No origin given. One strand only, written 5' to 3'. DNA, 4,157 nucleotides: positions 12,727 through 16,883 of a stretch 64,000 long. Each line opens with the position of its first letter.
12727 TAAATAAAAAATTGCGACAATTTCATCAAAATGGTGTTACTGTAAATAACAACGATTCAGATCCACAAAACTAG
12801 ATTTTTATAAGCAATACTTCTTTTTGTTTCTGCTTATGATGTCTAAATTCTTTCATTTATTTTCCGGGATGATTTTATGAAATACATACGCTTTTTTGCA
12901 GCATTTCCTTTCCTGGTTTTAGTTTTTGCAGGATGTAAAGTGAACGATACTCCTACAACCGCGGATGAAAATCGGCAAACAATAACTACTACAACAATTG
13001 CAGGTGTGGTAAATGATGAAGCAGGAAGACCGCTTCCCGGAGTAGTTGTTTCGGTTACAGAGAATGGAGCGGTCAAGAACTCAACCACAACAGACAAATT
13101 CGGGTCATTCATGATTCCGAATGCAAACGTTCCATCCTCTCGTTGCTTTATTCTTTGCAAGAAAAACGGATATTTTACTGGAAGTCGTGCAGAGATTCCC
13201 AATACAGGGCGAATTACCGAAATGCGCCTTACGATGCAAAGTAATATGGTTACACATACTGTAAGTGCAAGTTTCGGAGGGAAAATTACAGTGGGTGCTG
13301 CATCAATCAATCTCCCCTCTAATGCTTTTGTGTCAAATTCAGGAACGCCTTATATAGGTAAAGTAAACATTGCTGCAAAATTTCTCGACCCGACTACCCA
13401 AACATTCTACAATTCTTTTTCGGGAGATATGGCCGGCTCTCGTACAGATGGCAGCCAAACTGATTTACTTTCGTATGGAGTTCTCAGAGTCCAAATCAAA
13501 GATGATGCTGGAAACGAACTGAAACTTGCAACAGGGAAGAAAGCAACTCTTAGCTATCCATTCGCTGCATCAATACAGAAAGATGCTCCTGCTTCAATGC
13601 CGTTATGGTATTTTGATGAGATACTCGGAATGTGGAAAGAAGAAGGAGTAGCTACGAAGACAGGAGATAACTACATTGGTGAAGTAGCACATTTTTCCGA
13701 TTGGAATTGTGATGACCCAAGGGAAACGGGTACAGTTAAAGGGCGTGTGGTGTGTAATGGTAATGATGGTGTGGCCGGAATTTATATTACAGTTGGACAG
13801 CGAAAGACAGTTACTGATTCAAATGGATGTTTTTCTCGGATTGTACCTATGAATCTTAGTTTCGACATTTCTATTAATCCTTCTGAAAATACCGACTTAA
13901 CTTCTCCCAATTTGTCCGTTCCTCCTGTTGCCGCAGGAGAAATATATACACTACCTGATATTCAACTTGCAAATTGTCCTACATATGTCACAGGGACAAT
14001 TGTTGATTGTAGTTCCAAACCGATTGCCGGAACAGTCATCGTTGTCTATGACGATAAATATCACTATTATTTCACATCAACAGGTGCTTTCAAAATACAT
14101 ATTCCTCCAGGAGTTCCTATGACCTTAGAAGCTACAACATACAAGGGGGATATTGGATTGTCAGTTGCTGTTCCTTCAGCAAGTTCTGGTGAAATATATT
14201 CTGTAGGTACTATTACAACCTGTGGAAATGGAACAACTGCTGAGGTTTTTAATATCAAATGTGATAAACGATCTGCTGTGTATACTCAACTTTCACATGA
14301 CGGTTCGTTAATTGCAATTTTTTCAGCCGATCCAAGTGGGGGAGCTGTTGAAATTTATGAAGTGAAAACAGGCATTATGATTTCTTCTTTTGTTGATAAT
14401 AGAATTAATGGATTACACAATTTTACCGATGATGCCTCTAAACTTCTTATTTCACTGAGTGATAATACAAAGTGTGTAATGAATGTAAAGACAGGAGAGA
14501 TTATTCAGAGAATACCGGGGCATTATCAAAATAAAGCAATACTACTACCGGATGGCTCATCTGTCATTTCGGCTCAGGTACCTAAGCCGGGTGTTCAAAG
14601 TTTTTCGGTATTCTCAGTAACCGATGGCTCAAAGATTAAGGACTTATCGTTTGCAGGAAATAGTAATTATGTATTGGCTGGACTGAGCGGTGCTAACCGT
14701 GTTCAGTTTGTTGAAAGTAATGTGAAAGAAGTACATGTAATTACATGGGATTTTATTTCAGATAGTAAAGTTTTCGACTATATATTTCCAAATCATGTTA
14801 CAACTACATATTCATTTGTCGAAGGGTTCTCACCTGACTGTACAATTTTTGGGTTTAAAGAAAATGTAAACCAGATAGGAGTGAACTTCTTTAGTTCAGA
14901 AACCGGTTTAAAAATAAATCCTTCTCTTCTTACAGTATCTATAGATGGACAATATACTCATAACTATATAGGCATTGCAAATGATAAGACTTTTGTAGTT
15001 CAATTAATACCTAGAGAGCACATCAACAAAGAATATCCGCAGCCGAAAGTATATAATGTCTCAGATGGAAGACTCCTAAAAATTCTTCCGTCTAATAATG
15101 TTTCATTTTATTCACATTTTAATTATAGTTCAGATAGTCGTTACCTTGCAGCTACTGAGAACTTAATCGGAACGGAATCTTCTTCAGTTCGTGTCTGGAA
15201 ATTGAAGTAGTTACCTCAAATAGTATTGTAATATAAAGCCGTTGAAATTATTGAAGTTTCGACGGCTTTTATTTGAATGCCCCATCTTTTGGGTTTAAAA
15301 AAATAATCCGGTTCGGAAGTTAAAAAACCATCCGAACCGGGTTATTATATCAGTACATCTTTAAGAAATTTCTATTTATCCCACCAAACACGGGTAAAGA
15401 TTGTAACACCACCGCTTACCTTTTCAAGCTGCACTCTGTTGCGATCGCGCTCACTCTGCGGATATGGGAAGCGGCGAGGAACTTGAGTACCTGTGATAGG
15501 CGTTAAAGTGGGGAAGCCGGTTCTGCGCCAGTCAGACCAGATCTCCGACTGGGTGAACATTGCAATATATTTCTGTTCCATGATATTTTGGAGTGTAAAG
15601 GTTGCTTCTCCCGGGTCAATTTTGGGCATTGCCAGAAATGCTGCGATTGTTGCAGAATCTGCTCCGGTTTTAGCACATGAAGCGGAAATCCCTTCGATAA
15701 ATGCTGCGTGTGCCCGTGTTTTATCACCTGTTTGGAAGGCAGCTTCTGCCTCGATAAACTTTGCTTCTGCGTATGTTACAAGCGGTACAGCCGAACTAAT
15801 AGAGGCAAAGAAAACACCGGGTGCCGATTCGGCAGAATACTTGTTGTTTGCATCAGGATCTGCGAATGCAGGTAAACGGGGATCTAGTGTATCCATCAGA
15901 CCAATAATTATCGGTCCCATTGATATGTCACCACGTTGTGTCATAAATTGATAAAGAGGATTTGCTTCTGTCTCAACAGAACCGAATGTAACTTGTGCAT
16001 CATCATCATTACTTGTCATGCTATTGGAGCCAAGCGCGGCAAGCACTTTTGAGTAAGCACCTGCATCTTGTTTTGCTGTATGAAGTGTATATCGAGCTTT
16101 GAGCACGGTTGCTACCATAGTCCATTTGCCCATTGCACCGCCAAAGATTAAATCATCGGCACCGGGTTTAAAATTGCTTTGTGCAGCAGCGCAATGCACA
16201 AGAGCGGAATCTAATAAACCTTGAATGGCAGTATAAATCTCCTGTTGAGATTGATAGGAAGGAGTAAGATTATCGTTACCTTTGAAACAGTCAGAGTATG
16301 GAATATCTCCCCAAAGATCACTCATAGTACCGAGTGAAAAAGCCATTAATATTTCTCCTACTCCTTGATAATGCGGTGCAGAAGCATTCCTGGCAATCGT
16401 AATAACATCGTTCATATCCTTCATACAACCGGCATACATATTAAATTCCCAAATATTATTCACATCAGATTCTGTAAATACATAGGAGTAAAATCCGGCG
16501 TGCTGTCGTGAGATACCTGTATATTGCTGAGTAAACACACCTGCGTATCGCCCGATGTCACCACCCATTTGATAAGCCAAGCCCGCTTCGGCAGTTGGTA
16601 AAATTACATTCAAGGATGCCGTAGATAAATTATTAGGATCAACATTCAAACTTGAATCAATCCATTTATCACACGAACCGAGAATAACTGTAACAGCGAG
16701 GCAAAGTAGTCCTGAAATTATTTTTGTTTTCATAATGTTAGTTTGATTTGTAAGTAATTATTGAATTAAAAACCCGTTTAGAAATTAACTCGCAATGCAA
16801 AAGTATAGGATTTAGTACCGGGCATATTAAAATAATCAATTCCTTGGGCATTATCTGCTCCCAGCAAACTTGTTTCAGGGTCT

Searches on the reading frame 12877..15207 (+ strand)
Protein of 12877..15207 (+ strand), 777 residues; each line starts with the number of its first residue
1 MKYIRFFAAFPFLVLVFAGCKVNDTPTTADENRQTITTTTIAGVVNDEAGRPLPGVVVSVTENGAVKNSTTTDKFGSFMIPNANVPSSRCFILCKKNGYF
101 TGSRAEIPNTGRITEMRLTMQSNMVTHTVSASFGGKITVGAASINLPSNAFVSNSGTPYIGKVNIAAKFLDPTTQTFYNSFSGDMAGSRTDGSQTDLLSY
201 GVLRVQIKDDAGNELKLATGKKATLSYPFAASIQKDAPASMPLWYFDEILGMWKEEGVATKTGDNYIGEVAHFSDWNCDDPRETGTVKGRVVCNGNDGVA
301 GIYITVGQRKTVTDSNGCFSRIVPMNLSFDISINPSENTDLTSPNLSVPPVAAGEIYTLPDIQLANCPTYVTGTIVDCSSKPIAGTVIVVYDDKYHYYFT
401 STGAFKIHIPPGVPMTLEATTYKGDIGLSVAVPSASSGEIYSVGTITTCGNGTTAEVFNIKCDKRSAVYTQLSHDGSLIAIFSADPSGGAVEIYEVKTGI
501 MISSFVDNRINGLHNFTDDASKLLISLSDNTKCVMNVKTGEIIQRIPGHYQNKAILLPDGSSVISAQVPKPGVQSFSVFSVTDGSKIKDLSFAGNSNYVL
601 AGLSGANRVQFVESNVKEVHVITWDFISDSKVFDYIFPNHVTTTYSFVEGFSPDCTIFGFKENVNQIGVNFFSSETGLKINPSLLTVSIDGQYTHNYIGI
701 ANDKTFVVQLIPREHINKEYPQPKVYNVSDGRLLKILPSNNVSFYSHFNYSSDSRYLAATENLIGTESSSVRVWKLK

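Call 29: search_protein_families(library=pfam, proteins=[window:12877-15207:+], max_evalue=0.00001)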
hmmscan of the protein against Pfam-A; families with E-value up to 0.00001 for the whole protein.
window:12877-15207:+ (777 aa): 2 families
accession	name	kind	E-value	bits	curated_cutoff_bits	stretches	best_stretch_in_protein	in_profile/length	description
PF13620.12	CarboxypepD_reg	-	9.8e-17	61.5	32.3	1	40-118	1-79/82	Carboxypeptidase regulatory-like domain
PF13715.12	CarbopepD_reg_2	-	2.6e-10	40.6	32.2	0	41-84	1-42/88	CarboxypepD_reg-like domain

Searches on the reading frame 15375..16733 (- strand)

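Call 29: search_protein_families(library=pfam, proteins=[window:15375-16733:-], max_evalue=0.00001)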
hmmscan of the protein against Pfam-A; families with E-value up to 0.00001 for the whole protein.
window:15375-16733:- (453 aa): 2 families
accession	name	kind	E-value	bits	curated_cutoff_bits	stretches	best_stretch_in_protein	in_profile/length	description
PF12771.13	SusD-like_2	-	1.9e-62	211.9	27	1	33-425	1-415/415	Starch-binding associating with outer membrane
PF12741.13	SusD-like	-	2.1e-40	139.7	27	2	42-367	30-369/495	Susd and RagB outer membrane lipoprotein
